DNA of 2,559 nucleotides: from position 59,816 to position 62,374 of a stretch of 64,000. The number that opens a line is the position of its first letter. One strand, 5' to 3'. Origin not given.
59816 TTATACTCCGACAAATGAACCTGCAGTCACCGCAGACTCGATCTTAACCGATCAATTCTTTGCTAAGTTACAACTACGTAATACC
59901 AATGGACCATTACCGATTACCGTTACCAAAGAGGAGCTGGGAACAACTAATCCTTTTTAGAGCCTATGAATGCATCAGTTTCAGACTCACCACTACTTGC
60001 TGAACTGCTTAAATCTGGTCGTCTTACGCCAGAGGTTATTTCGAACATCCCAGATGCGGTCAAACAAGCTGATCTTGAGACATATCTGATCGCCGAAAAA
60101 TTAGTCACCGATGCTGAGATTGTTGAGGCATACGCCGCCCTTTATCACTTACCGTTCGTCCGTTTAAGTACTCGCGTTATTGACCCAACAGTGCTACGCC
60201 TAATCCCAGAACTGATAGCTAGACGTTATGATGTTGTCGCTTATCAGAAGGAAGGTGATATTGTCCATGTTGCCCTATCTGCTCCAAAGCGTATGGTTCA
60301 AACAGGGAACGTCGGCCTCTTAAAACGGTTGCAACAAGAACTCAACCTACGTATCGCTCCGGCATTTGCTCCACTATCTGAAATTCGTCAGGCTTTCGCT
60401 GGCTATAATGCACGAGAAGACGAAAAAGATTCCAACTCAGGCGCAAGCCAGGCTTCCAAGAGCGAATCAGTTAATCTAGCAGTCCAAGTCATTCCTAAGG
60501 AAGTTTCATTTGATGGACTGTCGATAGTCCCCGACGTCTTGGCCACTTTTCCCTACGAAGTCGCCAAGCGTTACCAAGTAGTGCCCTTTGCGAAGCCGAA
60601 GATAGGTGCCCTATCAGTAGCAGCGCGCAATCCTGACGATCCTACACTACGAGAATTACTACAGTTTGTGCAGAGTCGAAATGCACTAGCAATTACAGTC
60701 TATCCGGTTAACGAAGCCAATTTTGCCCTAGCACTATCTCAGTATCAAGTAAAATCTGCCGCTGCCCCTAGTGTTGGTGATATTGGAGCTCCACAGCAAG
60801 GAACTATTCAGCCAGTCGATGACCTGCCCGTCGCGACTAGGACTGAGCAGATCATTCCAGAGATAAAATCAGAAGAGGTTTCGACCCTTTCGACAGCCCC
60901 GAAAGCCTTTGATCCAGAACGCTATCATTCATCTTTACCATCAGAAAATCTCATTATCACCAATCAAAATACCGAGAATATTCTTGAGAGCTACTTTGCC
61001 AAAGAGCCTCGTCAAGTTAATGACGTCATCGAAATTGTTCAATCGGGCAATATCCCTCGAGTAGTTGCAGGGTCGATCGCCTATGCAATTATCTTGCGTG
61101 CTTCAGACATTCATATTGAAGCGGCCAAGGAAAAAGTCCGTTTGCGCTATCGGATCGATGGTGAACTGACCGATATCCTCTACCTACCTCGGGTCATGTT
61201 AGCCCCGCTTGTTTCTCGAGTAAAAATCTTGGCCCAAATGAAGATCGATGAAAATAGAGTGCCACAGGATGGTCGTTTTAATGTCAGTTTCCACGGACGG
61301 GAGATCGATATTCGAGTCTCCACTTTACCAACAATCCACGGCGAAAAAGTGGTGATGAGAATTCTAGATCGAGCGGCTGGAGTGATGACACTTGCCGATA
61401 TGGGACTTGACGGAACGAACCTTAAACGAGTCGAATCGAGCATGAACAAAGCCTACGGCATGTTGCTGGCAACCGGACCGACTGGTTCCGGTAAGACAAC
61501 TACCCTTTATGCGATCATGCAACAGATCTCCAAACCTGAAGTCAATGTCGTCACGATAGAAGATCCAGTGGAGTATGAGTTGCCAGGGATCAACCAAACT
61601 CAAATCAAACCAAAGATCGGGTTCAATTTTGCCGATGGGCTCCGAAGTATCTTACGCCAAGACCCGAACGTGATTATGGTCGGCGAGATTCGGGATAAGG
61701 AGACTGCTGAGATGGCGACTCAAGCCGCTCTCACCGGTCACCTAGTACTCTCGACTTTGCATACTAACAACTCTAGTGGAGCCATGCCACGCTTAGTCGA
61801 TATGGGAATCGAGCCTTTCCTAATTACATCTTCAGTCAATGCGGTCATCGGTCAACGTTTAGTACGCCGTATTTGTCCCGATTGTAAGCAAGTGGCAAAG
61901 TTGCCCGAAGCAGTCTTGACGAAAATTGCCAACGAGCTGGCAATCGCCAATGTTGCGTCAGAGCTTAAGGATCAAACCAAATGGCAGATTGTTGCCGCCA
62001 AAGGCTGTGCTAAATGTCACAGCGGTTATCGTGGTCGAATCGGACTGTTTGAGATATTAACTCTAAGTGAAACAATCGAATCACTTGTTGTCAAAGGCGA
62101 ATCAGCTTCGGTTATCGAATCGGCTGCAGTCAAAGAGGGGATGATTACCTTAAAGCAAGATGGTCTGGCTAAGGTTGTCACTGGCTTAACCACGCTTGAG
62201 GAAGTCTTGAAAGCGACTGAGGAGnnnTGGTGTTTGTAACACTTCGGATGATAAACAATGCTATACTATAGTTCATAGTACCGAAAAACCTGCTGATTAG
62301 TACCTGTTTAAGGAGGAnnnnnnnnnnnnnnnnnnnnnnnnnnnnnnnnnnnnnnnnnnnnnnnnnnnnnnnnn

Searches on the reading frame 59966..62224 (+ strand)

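Call 47: search_protein_families(library=ncbifam, proteins=[window:59966-62224:+], max_evalue=1e-10)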
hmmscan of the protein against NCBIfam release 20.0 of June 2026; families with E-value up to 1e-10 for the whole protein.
window:59966-62224:+ (753 aa): 15 families
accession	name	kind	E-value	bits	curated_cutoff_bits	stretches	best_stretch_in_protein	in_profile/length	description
TIGR02538.1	type_IV_pilB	equivalog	1e-156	522.8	675.65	1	345-752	163-563/564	type IV-A pilus assembly ATPase PilB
TIGR02533.1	type_II_gspE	equivalog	3.3e-155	517.4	630.25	1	324-751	70-486/486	type II secretion system ATPase GspE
NF053534.1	T4PilAsmATPsTfpB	equivalog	1.7e-131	439.5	850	1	362-750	200-581/584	type IV pilus assembly ATPase TfpB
NF007755.0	PRK10436.1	equivalog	3.1e-127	425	617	1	340-749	63-457/465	type II secretion system protein GspE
NF041000.1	ATPase_ComGA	equivalog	6.1e-76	254.9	300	1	371-634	4-266/267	competence type IV pilus ATPase ComGA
TIGR01420.1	pilT_fam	subfamily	1.8e-49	168.8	319.1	1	373-636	8-271/343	PilT/PilU family type 4a pilus ATPase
TIGR02525.1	plasmid_TraJ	equivalog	1.1e-27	97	368.3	1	462-613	120-272/372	plasmid transfer ATPase TraJ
TIGR02524.1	dot_icm_DotB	equivalog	4.6e-21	75.4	463.3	1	495-612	132-258/358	Dot/Icm type IV secretion system ATPase DotB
NF058587.1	archaellum_moto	equivalog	1.9e-19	69.8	550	1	500-616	278-399/527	archaellum flagellar ATPase motor FlaI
TIGR02782.1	TrbB_P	equivalog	1.8e-15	57.1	304.55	1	496-613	135-255/303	P-type conjugative transfer ATPase TrbB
TIGR02788.1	VirB11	equivalog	4.9e-14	52.1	249.95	1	501-614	148-266/308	P-type DNA transfer ATPase VirB11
NF010469.0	PRK13894.1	subfamily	3e-13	49.8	508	1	492-611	144-265/320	conjugal transfer ATPase TrbB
NF010407.0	PRK13833.1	subfamily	6.1e-12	45.6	499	1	488-630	136-277/323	conjugal transfer protein TrbB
TIGR03819.1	heli_sec_ATPase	hypoth_equivalog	3.8e-11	42.8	373.15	0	415-615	99-302/340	TadA family conjugal transfer-associated ATPase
NF053672.1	bindosome_BasE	exception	6.9e-11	41.5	1000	1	500-641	273-418/512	bindosome assembly system ATPase subunit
